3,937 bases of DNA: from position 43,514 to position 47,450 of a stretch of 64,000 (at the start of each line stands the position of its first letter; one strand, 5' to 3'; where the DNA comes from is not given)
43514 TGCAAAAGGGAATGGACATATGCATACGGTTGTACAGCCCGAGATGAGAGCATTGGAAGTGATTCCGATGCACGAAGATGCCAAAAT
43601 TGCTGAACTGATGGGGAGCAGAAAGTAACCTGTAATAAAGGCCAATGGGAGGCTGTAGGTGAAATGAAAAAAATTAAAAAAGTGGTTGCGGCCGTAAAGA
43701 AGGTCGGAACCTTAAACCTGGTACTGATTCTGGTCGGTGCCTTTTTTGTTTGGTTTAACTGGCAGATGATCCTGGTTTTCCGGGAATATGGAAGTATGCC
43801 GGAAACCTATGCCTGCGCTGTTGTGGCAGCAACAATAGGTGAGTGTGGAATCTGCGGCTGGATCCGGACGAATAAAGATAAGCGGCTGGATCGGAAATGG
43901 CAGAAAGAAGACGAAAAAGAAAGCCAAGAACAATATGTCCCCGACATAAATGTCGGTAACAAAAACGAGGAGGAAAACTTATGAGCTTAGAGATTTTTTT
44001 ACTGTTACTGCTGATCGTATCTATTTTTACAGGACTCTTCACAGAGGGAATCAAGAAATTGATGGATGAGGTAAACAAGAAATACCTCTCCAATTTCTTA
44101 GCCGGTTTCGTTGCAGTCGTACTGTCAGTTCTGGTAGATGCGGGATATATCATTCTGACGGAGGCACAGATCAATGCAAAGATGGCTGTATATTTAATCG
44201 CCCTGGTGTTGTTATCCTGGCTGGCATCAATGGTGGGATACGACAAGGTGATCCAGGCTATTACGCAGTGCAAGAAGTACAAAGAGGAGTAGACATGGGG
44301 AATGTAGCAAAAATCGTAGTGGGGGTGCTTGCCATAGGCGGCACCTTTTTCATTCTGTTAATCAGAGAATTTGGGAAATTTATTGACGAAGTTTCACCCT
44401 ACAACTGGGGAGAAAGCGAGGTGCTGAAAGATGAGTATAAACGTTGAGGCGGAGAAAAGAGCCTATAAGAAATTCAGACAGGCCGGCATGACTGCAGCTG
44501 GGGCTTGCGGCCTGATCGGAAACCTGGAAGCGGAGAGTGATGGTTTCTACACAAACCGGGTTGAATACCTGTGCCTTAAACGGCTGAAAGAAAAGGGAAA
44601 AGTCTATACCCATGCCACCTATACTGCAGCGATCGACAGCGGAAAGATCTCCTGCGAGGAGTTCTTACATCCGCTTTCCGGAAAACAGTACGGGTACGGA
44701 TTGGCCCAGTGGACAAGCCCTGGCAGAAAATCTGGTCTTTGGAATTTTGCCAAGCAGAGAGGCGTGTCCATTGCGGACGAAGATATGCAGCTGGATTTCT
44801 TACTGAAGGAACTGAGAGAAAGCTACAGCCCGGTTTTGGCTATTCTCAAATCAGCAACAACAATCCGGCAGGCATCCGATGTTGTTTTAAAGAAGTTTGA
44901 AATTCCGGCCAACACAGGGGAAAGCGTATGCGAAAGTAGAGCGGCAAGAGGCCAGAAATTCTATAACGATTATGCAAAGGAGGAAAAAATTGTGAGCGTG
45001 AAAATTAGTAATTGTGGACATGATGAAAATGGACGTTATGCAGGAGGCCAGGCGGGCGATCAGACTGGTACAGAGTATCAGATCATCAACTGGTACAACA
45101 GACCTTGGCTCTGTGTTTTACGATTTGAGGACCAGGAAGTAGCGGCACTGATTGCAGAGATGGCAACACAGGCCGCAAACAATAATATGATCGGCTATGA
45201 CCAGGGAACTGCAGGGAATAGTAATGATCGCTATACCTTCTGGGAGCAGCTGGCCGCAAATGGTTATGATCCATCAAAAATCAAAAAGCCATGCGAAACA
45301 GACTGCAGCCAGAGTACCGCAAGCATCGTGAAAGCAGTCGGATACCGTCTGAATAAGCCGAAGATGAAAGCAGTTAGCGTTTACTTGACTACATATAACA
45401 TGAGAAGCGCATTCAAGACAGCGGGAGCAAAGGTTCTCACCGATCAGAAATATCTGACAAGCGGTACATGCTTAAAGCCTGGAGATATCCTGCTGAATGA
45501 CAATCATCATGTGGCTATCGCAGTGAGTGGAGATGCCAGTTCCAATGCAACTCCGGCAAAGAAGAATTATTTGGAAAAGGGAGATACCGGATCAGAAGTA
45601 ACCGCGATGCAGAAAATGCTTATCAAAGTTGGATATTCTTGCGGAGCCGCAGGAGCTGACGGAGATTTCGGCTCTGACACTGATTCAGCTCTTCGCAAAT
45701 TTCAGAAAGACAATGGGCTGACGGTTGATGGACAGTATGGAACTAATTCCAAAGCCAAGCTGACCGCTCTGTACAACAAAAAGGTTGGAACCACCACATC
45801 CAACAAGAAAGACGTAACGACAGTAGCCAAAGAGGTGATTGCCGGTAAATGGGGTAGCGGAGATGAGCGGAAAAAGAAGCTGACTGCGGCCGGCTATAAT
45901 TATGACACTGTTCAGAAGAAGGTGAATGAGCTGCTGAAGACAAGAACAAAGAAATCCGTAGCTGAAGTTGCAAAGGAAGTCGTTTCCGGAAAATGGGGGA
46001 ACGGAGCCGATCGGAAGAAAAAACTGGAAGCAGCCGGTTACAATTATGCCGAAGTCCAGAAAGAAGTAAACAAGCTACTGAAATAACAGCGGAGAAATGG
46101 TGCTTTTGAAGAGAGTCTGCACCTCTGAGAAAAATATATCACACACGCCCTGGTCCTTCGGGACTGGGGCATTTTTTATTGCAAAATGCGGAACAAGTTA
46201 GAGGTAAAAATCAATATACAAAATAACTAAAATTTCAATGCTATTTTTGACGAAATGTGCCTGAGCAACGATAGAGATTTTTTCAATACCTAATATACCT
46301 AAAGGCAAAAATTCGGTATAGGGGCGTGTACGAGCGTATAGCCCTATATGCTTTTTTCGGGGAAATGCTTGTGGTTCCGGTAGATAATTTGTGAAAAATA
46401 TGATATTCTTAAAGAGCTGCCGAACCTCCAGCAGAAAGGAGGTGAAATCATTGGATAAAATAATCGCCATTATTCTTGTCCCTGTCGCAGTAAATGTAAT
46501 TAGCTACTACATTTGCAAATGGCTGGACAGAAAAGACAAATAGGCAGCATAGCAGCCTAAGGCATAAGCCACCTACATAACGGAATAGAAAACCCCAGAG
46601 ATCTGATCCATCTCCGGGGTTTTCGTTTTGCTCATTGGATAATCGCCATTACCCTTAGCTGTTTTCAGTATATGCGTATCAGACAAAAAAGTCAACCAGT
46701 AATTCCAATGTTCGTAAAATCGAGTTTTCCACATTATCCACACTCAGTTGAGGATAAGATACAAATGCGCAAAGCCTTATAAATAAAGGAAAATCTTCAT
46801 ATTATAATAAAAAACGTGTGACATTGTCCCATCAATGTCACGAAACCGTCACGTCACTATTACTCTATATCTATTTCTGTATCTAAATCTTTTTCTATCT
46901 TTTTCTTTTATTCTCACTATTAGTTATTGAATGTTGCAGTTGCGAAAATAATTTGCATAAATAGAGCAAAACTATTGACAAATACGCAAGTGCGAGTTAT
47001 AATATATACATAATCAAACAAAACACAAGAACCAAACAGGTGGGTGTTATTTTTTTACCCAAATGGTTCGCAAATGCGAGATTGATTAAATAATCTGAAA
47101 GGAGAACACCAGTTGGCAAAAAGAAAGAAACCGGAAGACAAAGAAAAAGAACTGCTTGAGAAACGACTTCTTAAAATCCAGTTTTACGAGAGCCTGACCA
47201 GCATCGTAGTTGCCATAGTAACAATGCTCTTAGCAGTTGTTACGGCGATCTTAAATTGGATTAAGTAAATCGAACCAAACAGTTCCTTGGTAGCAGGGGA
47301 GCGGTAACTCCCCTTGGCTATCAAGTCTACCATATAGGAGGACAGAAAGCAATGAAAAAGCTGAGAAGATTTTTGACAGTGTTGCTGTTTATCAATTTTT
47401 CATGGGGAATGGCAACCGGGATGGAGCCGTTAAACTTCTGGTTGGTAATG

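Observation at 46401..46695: Fst/par-like type I toxin-antitoxin module in the post-lysin intergenic island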

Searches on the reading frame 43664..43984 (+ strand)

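Call 75: search_protein_families(library=phrogs, proteins=[window:43664-43984:+], max_evalue=0.00001)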
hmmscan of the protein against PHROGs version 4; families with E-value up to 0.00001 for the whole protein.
window:43664-43984:+ (106 aa): 1 family
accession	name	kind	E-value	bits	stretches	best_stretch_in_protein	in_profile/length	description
phrog_38777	-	unknown function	5e-43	146.3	1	2-90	3-91/101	-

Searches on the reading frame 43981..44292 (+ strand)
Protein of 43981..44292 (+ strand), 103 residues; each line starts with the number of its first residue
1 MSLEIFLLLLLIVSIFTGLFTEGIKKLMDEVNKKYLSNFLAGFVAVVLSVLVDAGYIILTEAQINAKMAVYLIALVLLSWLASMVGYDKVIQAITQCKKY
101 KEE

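Call 75: search_protein_families(library=phrogs, proteins=[window:43981-44292:+], max_evalue=0.00001)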
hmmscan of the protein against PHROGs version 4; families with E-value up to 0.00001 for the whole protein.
window:43981-44292:+ (103 aa): 1 family
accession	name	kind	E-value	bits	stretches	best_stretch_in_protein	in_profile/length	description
phrog_34925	-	unknown function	1.8e-42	144.6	1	1-103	1-103/107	-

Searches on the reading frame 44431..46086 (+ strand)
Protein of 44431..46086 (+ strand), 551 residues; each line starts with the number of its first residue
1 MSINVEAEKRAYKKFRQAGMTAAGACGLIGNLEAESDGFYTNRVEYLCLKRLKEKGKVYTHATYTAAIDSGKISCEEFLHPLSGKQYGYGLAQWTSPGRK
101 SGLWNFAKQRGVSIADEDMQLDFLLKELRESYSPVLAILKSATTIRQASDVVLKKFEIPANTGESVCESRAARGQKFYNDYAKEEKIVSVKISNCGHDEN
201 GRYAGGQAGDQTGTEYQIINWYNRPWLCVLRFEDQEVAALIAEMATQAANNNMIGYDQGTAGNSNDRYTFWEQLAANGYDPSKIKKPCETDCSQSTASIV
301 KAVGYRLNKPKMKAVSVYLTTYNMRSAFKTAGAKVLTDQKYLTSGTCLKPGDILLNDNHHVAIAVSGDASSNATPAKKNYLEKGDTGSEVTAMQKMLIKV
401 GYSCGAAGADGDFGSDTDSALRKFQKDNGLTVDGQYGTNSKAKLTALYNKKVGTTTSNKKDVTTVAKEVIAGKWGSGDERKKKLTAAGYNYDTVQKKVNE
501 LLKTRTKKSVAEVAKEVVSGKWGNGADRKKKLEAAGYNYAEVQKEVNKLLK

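Call 7: search_dna_similar(query=window:44431-46086:+, collection=phages, mode=protein, max_rows=15)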
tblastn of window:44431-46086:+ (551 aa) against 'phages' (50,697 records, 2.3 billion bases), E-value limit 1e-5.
Records with a match: 144; places in all: 215; records where one place covers at least 80% of the query: 0.
Best place of each record, by identity: 60-80% 8; <60% 136.
By first word of the organism name: Streptomyces 53; Streptococcus 20; Microbacterium 14; Arthrobacter 14; Bacteriophage 8; Staphylococcus 7; Ruminococcus 5; Coprococcus 4; Faecalibacterium 2; Lachnospiraceae 2; and 11 more.
By host as written in the record: Streptomyces griseus ATCC 10137 18; Streptomyces scabiei RL-34 14; - 10; Microbacterium foliorum NRRL B-24224 SEA 9; Arthrobacter globiformis B-2979 7; Arthrobacter globiformis NRRL B-2979 SEA 6; Ruminococcus sp. 5; Coprococcus sp. 4; and 52 more.
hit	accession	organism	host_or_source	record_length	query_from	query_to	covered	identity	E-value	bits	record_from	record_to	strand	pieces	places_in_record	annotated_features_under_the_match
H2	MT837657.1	Bacteriophage sp.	human fecal samples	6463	177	454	50%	54.6%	2e-89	306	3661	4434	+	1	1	record has no annotation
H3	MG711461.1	Faecalibacterium phage FP_Lagaffe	Faecalibacterium prausnitzii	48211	8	354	63%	31.5%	1e-27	124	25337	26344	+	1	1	endolysin, N-acetylmuramoyl-L-alanine amidase domain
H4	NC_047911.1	Faecalibacterium phage FP_Lagaffe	Faecalibacterium prausnitzii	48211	8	354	63%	31.5%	1e-27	124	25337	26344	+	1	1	endolysin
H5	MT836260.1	Bacteriophage sp.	human fecal samples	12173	184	374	35%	50.3%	3e-46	180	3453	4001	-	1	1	record has no annotation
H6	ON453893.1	Acutalibacter phage Fontainebleau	Acutalibacter muris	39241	8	188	33%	42.5%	3e-29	129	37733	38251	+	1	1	N-acetylmuramoyl-L-alanine amidase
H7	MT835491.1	Bacteriophage sp.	human fecal samples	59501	8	182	32%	42.3%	1e-29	130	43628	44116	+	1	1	record has no annotation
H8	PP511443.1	Dulem virus 37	Propithecus coquereli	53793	22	183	29%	45.1%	5e-26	119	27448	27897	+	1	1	cell wall hydrolase autolysin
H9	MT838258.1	Bacteriophage sp.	human fecal samples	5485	180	401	40%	29.9%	4e-12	75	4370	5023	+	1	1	record has no annotation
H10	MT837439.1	Bacteriophage sp.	human fecal samples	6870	4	182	32%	35.8%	1e-16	90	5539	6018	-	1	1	record has no annotation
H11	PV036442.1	Coprococcus phage NatCom_29765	Coprococcus sp.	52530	421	551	24%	48.5%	7e-17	91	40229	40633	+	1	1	endolysin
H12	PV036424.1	Coprococcus phage NatCom_10489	Coprococcus sp.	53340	421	551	24%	48.5%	1e-15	86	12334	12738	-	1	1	endolysin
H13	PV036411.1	Lachnospiraceae phage NatCom_43249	Lachnospiraceae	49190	421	551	24%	47.8%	2e-16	89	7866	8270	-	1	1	endolysin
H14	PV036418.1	Agathobacter phage NatCom_6238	Agathobacter sp.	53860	421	551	24%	47.8%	3e-16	89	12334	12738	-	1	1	endolysin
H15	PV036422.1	Agathobacter phage NatCom_13861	Agathobacter sp.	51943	421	551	24%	47.8%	3e-16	89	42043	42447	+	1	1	endolysin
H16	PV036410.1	Lachnospiraceae phage NatCom_40364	Lachnospiraceae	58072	421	551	24%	47.8%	3e-16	89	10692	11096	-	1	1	endolysin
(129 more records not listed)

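Call 75: search_protein_families(library=phrogs, proteins=[window:44431-46086:+], max_evalue=0.00001)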
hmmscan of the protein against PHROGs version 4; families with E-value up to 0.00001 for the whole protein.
window:44431-46086:+ (551 aa): 14 families
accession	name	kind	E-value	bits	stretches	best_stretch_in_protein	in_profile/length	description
phrog_14030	-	unknown function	5.7e-54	184.3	1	189-395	2-199/273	-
phrog_7698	-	lysis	2.9e-39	136.7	1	385-551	148-315/316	endolysin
phrog_20388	-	lysis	6.7e-35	122.1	1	7-292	8-277/527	endolysin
phrog_16241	-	lysis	6.3e-30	105.7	1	454-550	138-238/290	endolysin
phrog_3861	-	lysis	4.1e-19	69.8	2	431-505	161-238/455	amidase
phrog_1493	-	lysis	3.5e-18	67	1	300-512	181-375/394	endolysin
phrog_2649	-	lysis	6.6e-18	66.5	1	332-465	152-255/261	endolysin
phrog_17214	-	lysis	3.2e-12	47.7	1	370-452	229-320/322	endolysin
phrog_8949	-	unknown function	2.4e-11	44.7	1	86-183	375-473/557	-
phrog_1224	-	head and packaging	3.8e-11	43.9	1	380-466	3-83/438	endolysin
phrog_1512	-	lysis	1.4e-10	42.7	1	365-516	161-311/314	endolysin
phrog_7685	-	integration and excision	3.3e-10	40.9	1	396-462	1-67/240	integrase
phrog_24864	-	unknown function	5.8e-08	32.6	1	83-173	164-253/729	-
phrog_9570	-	tail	1.7e-07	31.5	0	84-189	517-623/689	tail length tape measure protein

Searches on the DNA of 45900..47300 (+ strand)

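Call 5: search_rna_families(source=window, start=45900, end=47300, threshold=evalue, max_evalue=10, show_alignments=3)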
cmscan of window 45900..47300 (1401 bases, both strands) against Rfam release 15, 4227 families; matches with E-value up to 10: 12.
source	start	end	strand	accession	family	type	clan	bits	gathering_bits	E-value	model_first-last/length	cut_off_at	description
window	46416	46635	+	RF02442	SpF66_sRNA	Gene; sRNA;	-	34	42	4.9e-06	1-239/239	no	Streptococcus sRNA SpF66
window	46946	47002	+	RF01666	rox2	Cis-reg;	-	23.3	55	0.38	1-71/71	no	Drosophila rox2 ncRNA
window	46710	46804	-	RF00473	snosnR54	Gene; snRNA; snoRNA; CD-box;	CL00065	19.8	50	8.6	1-87/87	no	Small nucleolar RNA snR54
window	46104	46178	+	RF00021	Spot_42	Gene; sRNA;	-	19.4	80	0.77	1-115/115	no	Spot 42 RNA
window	46585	46714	-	RF00514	His_leader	Cis-reg; leader;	-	19.4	49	2.3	1-126/126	no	Histidine operon leader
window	46570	46643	-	RF02621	BSnc120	Gene; sRNA;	-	16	114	3.7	1-88/88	no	Brucella sRNA 120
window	46818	46841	-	RF03843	MIR2600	Gene; miRNA;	-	15.9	98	8.7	1-85/85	no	MIR2600 microRNA precursor family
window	46541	46575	-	RF01803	GABA3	Cis-reg;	-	15.8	57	4.6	1-54/54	no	Editing element of GABA-3 exon 9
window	46106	46178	+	RF02399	NsiR1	Gene; sRNA;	-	14.8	39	8.1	1-60/60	no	Nitrogen stress-induced RNA 1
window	45900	45935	-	RF00128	GlmY_tke1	Gene; sRNA;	CL00011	13.3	33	5.2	1-35/163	3'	Glm Y RNA activator of glmS mRNA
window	46144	46188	-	RF02503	Atu_C9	Gene; sRNA;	-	9.9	40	7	148-192/192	no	Rhizobiales sRNA Atu_C9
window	45900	46106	-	RF02041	HOTTIP_2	Gene; lncRNA;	-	6.5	80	6.3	1-179/374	3'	HOXA transcript at the distal tip, conserved region 2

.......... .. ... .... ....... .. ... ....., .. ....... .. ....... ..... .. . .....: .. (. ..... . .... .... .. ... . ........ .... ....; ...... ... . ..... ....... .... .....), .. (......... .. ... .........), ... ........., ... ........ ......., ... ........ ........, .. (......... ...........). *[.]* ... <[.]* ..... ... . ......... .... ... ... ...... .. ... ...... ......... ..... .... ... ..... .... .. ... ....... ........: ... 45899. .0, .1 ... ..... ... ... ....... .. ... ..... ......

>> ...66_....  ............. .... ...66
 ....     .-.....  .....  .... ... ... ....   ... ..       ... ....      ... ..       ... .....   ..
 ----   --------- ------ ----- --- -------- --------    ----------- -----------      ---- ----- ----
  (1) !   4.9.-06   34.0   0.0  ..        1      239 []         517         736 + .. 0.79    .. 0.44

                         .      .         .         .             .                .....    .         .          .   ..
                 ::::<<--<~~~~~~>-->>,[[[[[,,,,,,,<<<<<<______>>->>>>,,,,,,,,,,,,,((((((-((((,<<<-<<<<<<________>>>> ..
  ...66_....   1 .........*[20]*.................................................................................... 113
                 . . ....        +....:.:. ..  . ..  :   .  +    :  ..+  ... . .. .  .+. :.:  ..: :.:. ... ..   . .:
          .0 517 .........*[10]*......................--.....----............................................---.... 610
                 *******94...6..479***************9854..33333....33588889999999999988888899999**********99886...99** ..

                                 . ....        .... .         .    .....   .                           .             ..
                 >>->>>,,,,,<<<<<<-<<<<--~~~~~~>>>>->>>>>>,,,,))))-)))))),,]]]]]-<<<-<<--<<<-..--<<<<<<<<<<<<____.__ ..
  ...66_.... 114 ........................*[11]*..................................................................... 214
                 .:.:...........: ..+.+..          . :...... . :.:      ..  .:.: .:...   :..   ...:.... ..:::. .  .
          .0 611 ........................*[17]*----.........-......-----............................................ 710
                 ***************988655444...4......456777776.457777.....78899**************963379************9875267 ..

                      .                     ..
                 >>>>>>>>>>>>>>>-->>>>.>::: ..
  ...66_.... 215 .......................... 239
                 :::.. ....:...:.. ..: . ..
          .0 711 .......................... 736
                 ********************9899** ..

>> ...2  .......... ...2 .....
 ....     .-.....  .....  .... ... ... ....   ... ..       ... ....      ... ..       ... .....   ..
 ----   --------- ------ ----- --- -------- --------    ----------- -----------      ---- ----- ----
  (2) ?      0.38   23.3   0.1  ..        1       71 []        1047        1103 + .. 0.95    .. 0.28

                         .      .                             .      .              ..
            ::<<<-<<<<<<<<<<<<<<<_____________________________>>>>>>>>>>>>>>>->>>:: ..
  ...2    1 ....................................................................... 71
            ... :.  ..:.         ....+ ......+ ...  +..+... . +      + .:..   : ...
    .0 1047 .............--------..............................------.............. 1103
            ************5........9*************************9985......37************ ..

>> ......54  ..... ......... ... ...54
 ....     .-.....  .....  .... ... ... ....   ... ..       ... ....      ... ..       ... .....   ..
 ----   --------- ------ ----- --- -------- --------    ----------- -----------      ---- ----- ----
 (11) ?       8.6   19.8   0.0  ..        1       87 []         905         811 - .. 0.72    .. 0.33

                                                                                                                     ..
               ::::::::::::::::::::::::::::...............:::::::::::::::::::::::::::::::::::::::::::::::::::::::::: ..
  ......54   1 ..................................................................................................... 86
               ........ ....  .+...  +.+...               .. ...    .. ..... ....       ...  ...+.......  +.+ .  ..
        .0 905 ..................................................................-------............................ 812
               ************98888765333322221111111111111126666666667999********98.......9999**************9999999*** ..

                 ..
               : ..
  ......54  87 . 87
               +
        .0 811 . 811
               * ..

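Call 6: search_dna_similar(query=window:46380-46720:+, collection=phages, mode=distant, max_evalue=0.01)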
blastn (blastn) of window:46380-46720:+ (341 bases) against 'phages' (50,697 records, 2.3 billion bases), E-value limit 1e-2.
Records with a match: 1; places in all: 1; records where one place covers at least 80% of the query: 0.
Best place of each record, by identity: 60-80% 1.
By first word of the organism name: Bacteriophage 1.
By host as written in the record: - 1.
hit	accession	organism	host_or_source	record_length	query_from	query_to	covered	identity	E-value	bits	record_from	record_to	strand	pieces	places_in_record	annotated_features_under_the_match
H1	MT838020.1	Bacteriophage sp.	human fecal samples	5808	16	151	40%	76.1%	2e-17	96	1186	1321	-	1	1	record has no annotation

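Call 9: get_annotated_region(hit=H1, flank=3000)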
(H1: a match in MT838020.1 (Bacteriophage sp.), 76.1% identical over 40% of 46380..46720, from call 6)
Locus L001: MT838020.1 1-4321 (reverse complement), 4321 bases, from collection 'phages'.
description: UNVERIFIED: Bacteriophage sp. clone scaffold_6449 genomic sequence.
organism: Bacteriophage sp. (NCBI taxid 38018)
taxonomy: Viruses
host: -; source: human fecal samples; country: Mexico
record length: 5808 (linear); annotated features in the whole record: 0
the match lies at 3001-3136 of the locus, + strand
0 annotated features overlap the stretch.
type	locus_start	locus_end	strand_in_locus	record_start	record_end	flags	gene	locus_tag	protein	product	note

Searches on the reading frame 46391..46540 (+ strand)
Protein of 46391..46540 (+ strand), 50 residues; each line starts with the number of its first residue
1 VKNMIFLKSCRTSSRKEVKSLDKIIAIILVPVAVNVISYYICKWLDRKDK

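Call 3: search_protein_families(library=pfam, proteins=[window:46391-46540:+], max_evalue=10)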
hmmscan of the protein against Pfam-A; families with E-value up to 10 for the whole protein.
seq(50 aa): 1 family
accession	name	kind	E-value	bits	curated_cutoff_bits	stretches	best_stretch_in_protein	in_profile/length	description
PF15050.11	SCIMP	-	0.075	13.9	27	1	25-49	14-38/132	SCIMP protein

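Call 4: search_protein_families(library=ncbifam, proteins=[window:46391-46540:+], max_evalue=10)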
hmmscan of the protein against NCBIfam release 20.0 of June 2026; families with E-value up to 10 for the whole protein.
seq(50 aa): 2 families
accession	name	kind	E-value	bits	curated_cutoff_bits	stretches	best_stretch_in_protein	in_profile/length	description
NF002669.0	PRK02391.1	equivalog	0.1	11.7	341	1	2-47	168-212/298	zinc metalloprotease HtpX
NF002826.0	PRK03001.1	equivalog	0.18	10.9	369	1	3-42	159-198/285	zinc metalloprotease HtpX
